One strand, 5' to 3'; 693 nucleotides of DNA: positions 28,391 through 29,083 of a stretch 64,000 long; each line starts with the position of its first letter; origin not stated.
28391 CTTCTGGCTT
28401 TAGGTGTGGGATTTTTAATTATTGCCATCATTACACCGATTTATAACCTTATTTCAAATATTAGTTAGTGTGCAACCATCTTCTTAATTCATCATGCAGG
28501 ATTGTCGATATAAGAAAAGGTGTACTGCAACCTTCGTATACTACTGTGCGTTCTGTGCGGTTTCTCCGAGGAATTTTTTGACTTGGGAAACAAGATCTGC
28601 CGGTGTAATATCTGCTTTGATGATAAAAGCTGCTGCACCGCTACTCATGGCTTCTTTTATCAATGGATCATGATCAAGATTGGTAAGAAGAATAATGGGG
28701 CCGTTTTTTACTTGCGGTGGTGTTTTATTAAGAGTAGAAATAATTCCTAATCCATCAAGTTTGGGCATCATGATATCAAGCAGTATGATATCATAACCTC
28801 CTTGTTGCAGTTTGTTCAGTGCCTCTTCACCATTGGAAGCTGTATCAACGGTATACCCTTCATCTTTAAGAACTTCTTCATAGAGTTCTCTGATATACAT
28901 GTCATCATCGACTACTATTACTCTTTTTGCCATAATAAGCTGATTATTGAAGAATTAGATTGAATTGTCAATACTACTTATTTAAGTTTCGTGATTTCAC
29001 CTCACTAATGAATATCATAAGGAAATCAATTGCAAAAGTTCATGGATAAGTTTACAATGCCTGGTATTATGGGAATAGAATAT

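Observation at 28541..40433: Amino-acid-type solute-binding protein plus Cache histidine kinase pair, tandemly duplicated and inserted inside the type IV pilus locus with an orphan CheY-like regulator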

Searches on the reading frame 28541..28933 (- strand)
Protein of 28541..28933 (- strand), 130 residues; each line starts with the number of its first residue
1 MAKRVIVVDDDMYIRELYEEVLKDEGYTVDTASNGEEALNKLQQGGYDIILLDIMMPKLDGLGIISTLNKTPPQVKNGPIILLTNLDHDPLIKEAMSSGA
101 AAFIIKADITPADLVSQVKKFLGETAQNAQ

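Call 4: search_protein_families(library=pfam, proteins=[window:28541-28933:-], max_evalue=0.01)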
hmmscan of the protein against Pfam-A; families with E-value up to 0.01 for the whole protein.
window:28541-28933:- (130 aa): 1 family
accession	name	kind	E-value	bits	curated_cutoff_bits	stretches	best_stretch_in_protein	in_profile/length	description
PF00072.30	Response_reg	-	1.2e-26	93.5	30.2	1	5-118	1-110/111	Response regulator receiver domain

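Call 34: search_solved_structures(query=window:28541-28933:-, max_evalue=1e-8)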
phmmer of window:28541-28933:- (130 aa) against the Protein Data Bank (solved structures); distinct sequences matched with E-value up to 1e-8: 147 (the best 60 are shown).
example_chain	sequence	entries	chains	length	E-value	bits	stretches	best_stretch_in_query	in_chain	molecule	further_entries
3a0r_B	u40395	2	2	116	7.1e-22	81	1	3-122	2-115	Response regulator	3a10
3a0u_A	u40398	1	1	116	1.5e-21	79.9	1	3-122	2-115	Response regulator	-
9xzo_A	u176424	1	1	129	2.6e-19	72.7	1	4-124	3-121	De novo protein M1X0B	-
4ja2_A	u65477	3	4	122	9.3e-18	67.7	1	1-124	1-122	Response regulator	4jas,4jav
3dge_C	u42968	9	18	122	9.1e-17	64.5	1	1-124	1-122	Response regulator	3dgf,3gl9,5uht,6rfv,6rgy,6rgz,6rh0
6azr_B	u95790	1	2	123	9.3e-17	64.4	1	1-124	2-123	Chemotaxis regulator-transmits chemoreceptor signals to flagelllar motor components CheY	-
6er7_A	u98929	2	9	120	1.2e-16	64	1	4-118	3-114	120aa long hypothetical chemotaxis protein (CheY)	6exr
3f7n_A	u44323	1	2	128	2.7e-16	63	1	4-121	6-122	Chemotaxis protein cheY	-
9lbr_A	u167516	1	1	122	6.4e-16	61.7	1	1-124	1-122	Response regulator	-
4h60_A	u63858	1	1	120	8.2e-16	61.4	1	4-118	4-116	Chemotaxis protein CheY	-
4hnr_A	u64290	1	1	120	8.3e-16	61.4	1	4-118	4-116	Chemotaxis protein CheY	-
6rh1_C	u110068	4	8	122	1.2e-15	60.8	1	1-124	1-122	Response regulator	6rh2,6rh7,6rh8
3fgz_A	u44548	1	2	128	1.6e-15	60.5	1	4-121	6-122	Chemotaxis protein cheY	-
6ifh_A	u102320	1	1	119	1.8e-15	60.3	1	3-107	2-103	Sporulation initiation phosphotransferase F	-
1tmy_A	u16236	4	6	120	6e-15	58.6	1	1-118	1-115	CHEY PROTEIN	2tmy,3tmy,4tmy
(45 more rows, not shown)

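Call 39: find_homologous_proteins(query=window:28541-28933:-, max_evalue=1e-20)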
Query window:28541-28933:- (130 aa): 373 proteins with E <= 1e-20 among 592 candidates; the best 120 are listed.
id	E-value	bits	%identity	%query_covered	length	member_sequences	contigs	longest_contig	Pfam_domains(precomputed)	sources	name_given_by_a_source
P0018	9.2e-77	273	100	100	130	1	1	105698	PF00072.31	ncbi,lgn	-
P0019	7.4e-66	237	87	97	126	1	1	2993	PF00072.31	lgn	-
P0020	4.6e-65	235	86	97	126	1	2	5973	PF00072.31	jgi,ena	-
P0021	5.1e-65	235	86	96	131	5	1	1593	PF00072.31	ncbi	-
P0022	6.3e-64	231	85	97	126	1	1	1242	PF00072.31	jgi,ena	-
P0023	2.2e-63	229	84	97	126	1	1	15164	PF00072.31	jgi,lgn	-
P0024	2.5e-63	229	82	96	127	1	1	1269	PF00072.31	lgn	-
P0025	4.0e-63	229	82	96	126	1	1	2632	PF00072.31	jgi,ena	jgi:CheY-like chemotaxis protein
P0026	2.0e-62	226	83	97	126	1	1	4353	PF00072.31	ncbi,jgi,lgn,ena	-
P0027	2.5e-62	226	80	97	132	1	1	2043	PF00072.31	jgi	jgi:CheY-like chemotaxis protein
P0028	2.7e-62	226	83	97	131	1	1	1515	PF00072.31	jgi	jgi:CheY-like chemotaxis protein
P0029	3.0e-62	226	83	97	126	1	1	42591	PF00072.31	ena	-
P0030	3.1e-62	226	84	96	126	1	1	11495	PF00072.31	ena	-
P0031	3.8e-62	226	84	98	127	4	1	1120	PF00072.31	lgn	-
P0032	3.8e-62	226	83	97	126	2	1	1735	PF00072.31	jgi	jgi:CheY-like chemotaxis protein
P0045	9.4e-61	221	80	97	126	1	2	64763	PF00072.31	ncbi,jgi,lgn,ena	-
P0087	1.1e-55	205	77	97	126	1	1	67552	PF00072.31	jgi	jgi:CheY-like chemotaxis protein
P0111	4.5e-53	196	67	99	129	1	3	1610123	PF00072.31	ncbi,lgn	-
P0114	1.3e-52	195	69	98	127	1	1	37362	PF00072.31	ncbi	-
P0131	3.7e-49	184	66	94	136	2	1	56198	PF00072.31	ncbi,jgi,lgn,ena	jgi:CheY-like chemotaxis protein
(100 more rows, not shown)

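Call 40: find_encoding_contigs(protein=P0029, flank=10000, max_places=2)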
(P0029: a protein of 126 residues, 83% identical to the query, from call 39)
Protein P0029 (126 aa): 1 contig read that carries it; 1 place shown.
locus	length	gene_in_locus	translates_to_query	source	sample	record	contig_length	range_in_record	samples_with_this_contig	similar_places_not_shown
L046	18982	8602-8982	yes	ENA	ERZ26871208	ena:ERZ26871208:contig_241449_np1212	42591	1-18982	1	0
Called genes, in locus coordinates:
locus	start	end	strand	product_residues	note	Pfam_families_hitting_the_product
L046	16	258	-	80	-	-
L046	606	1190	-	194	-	PF00497:SBP_bac_3, PF10613:Lig_chan-Glu_bd (weak)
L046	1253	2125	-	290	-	PF13640:2OG-FeII_Oxy_3 (faint)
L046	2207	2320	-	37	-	-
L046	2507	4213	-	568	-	-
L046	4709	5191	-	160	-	PF02518:HATPase_c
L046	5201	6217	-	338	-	PF01590:GAF, PF13185:GAF_2, PF13492:GAF_3 (weak), PF00512:HisKA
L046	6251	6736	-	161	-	-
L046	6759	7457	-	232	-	-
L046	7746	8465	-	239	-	-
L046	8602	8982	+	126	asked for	PF00072:Response_reg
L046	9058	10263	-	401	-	PF28597:T2SSF_N (weak), PF00482:T2SSF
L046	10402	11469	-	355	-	PF00437:T2SSE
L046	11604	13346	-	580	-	PF05157:MshEN, PF00437:T2SSE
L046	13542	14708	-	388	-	-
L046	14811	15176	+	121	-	PF13177:DNA_pol3_delta2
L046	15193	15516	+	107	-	-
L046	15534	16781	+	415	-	-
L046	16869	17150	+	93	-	-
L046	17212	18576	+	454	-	PF05496:RuvB_N, PF00158:Sigma54_activat (faint), PF07728:AAA_5 (weak), PF00004:AAA, PF16193:AAA_assoc_2, PF12002:MgsA_C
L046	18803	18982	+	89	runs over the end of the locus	-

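Call 41: find_encoding_contigs(protein=P0045, flank=10000, max_places=2)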
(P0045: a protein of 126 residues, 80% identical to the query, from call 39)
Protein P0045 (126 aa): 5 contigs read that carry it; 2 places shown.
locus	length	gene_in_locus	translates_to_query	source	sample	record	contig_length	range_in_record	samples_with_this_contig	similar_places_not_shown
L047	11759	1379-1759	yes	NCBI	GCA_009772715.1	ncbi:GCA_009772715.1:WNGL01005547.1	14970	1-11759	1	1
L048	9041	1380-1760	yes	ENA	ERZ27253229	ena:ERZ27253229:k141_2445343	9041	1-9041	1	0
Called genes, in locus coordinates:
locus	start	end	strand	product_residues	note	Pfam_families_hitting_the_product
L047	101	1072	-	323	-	-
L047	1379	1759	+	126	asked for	PF00072:Response_reg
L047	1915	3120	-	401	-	PF28597:T2SSF_N (weak), PF00482:T2SSF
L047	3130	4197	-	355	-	PF00437:T2SSE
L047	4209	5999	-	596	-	PF05157:MshEN, PF00437:T2SSE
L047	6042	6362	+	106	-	PF04365:BrnT_toxin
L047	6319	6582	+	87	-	PF12441:CopG_antitoxin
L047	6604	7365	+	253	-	PF13177:DNA_pol3_delta2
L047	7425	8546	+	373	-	PF07690:MFS_1 (faint)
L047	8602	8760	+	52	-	-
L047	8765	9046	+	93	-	-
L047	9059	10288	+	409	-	PF05496:RuvB_N, PF00004:AAA, PF07728:AAA_5 (weak), PF13173:AAA_14 (weak), PF16193:AAA_assoc_2, PF12002:MgsA_C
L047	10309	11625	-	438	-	-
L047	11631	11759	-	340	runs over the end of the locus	PF00404:Dockerin_1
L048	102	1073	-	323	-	-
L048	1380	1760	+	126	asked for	PF00072:Response_reg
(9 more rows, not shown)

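Call 42: find_encoding_contigs(protein=P0111, flank=10000, max_places=2)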
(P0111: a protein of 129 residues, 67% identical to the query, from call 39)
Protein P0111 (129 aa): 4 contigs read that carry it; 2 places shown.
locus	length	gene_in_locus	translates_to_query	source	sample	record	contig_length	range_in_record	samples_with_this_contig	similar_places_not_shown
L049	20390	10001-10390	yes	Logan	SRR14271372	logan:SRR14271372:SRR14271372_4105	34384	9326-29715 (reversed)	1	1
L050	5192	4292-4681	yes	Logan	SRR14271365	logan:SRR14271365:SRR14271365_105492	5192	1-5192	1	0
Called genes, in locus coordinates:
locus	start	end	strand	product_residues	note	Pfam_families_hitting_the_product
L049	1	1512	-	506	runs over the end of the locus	PF00512:HisKA, PF02518:HATPase_c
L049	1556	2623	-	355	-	-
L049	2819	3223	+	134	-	PF03928:HbpS-like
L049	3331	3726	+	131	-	-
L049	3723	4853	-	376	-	PF00486:Trans_reg_C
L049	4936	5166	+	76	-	-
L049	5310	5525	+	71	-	-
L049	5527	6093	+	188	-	-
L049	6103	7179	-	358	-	PF08903:DUF1846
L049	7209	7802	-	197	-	PF02223:Thymidylate_kin, PF13238:AAA_18 (faint)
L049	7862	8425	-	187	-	PF01966:HD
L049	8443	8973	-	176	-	PF00293:NUDIX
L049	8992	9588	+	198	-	-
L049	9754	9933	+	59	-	-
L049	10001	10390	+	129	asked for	PF00072:Response_reg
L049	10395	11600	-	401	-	PF28597:T2SSF_N, PF00482:T2SSF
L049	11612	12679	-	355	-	PF00437:T2SSE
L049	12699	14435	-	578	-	PF05157:MshEN, PF00437:T2SSE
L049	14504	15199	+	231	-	PF13177:DNA_pol3_delta2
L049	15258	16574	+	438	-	PF07690:MFS_1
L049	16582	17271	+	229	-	-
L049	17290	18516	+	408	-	PF05496:RuvB_N, PF00004:AAA, PF07728:AAA_5 (faint), PF16193:AAA_assoc_2, PF12002:MgsA_C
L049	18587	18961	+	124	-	-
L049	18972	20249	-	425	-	PF09992:NAGPA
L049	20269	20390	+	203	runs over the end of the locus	PF01966:HD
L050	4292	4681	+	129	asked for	PF00072:Response_reg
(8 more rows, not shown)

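Call 55: find_related_loci(query=A2, collection=metagenome_contigs, flank=10000)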
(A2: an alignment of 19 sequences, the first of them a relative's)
Query A2 (130 aa) in metagenome_contigs; peptide patterns used: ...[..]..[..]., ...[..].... (x = any residue, [..] = any of these).
600 stretches matched a pattern (row limit reached: there are more); 595 encode a relative of the query (tblastn E <= 1e-3); the best 80 are kept; 80 distinct loci.
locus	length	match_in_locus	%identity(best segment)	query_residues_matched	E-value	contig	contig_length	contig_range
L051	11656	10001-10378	84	1-126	2e-69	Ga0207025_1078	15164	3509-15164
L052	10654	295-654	63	3-122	3e-50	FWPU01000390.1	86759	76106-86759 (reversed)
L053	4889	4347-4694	52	2-122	5e-37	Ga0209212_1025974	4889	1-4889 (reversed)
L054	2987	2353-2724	48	4-127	3e-32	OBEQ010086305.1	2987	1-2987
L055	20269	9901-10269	40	3-124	1e-30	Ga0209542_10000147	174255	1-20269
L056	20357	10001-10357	39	4-123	6e-26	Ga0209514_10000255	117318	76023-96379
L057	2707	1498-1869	38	4-128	7e-26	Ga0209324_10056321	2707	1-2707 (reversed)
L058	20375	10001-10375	41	4-129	2e-25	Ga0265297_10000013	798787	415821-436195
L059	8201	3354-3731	39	4-130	4e-25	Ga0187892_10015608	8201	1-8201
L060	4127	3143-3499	40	3-122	1e-24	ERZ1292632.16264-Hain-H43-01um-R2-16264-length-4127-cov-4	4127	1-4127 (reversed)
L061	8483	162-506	43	4-119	2e-24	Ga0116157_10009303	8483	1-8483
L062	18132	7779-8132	39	4-122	3e-24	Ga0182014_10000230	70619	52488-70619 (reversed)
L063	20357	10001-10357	37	4-123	1e-23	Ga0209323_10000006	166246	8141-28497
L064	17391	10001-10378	35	4-130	3e-23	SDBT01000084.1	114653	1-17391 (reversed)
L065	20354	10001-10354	40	4-122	5e-23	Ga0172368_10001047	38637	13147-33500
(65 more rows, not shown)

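Call 60: search_protein_families(library=pfam, proteins=[L046:7746-8465:-, L046:6759-7457:-, L046:2507-4213:-, L046:1253-2125:-], max_evalue=0.01)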
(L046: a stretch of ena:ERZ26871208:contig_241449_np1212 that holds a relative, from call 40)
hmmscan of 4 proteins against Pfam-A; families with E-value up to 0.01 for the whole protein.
L046:7746-8465:- (239 aa): 0 families

L046:6759-7457:- (232 aa): 0 families

L046:2507-4213:- (568 aa): 0 families

L046:1253-2125:- (290 aa): 1 family
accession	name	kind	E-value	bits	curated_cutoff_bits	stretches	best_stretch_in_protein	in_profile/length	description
PF13640.12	2OG-FeII_Oxy_3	-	1.1e-05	26.7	27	1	130-213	3-92/98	2OG-Fe(II) oxygenase superfamily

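Call 72: search_protein_families(library=ncbifam, proteins=[window:28541-28933:-], max_evalue=0.001)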
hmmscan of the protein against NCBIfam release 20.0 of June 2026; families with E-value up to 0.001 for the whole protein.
window:28541-28933:- (130 aa): 97 families (the best 25 are shown)
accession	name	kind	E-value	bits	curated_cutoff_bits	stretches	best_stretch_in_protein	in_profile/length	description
NF007135.0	PRK09581.1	equivalog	4.9e-21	75.1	474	1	1-120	1-118/457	PleD family two-component system response regulator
NF045944.1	ResRegRpaBCyano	equivalog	1.9e-18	66.7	330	1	6-124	1-114/229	response regulator transcription factor RpaB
NF052313.1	T9SS_RR_PorX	equivalog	2.6e-18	66.1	300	1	4-124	2-118/513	T9SS response regulator signal transducer PorX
NF053854.1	RespRegPhoBBctds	equivalog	3.9e-18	65.6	270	1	5-107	1-101/225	two-component system response regulator PhoB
TIGR02154.1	PhoB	equivalog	4.7e-18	65.3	296.2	1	1-125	1-123/226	phosphate regulon transcriptional regulator PhoB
NF012227.0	AdeR_RR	equivalog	7.4e-18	64.9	340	1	3-130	12-134/239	efflux system response regulator transcription factor AdeR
NF040689.1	MtrAB_MtrA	equivalog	7.6e-18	64.6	300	1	5-127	1-118/219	MtrAB system response regulator MtrA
NF040534.1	resp_reg_YycF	equivalog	1.2e-17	64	340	1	3-124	1-117/231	response regulator YycF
NF041733.1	resp_reg_CseB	equivalog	1.2e-17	64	350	1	4-126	2-119/228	two-component system response regulator CseB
NF007005.1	PRK09468.1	equivalog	1.3e-17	64.1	331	1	3-126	4-123/237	osmolarity response regulator transcription factor OmpR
TIGR02875.1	spore_0_A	equivalog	3.8e-17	62.4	200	1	4-127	4-127/262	sporulation transcription factor Spo0A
TIGR01387.1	cztR_silR_copR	subfamily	5e-17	62.3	279.2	1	5-126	1-118/218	heavy metal response regulator transcription factor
NF051850.1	RespRegRprY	equivalog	8.1e-17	61.4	370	1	4-107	6-106/234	response regulator transcription factor RprY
NF041367.1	CheY_Halo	equivalog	8.6e-17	61.6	200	1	5-107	1-100/114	chemotaxis protein CheY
NF033117.2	vanR_ACDEGLN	exception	1e-16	61.2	350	1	5-123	1-114/226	VanR-ABDEGLN family response regulator transcription factor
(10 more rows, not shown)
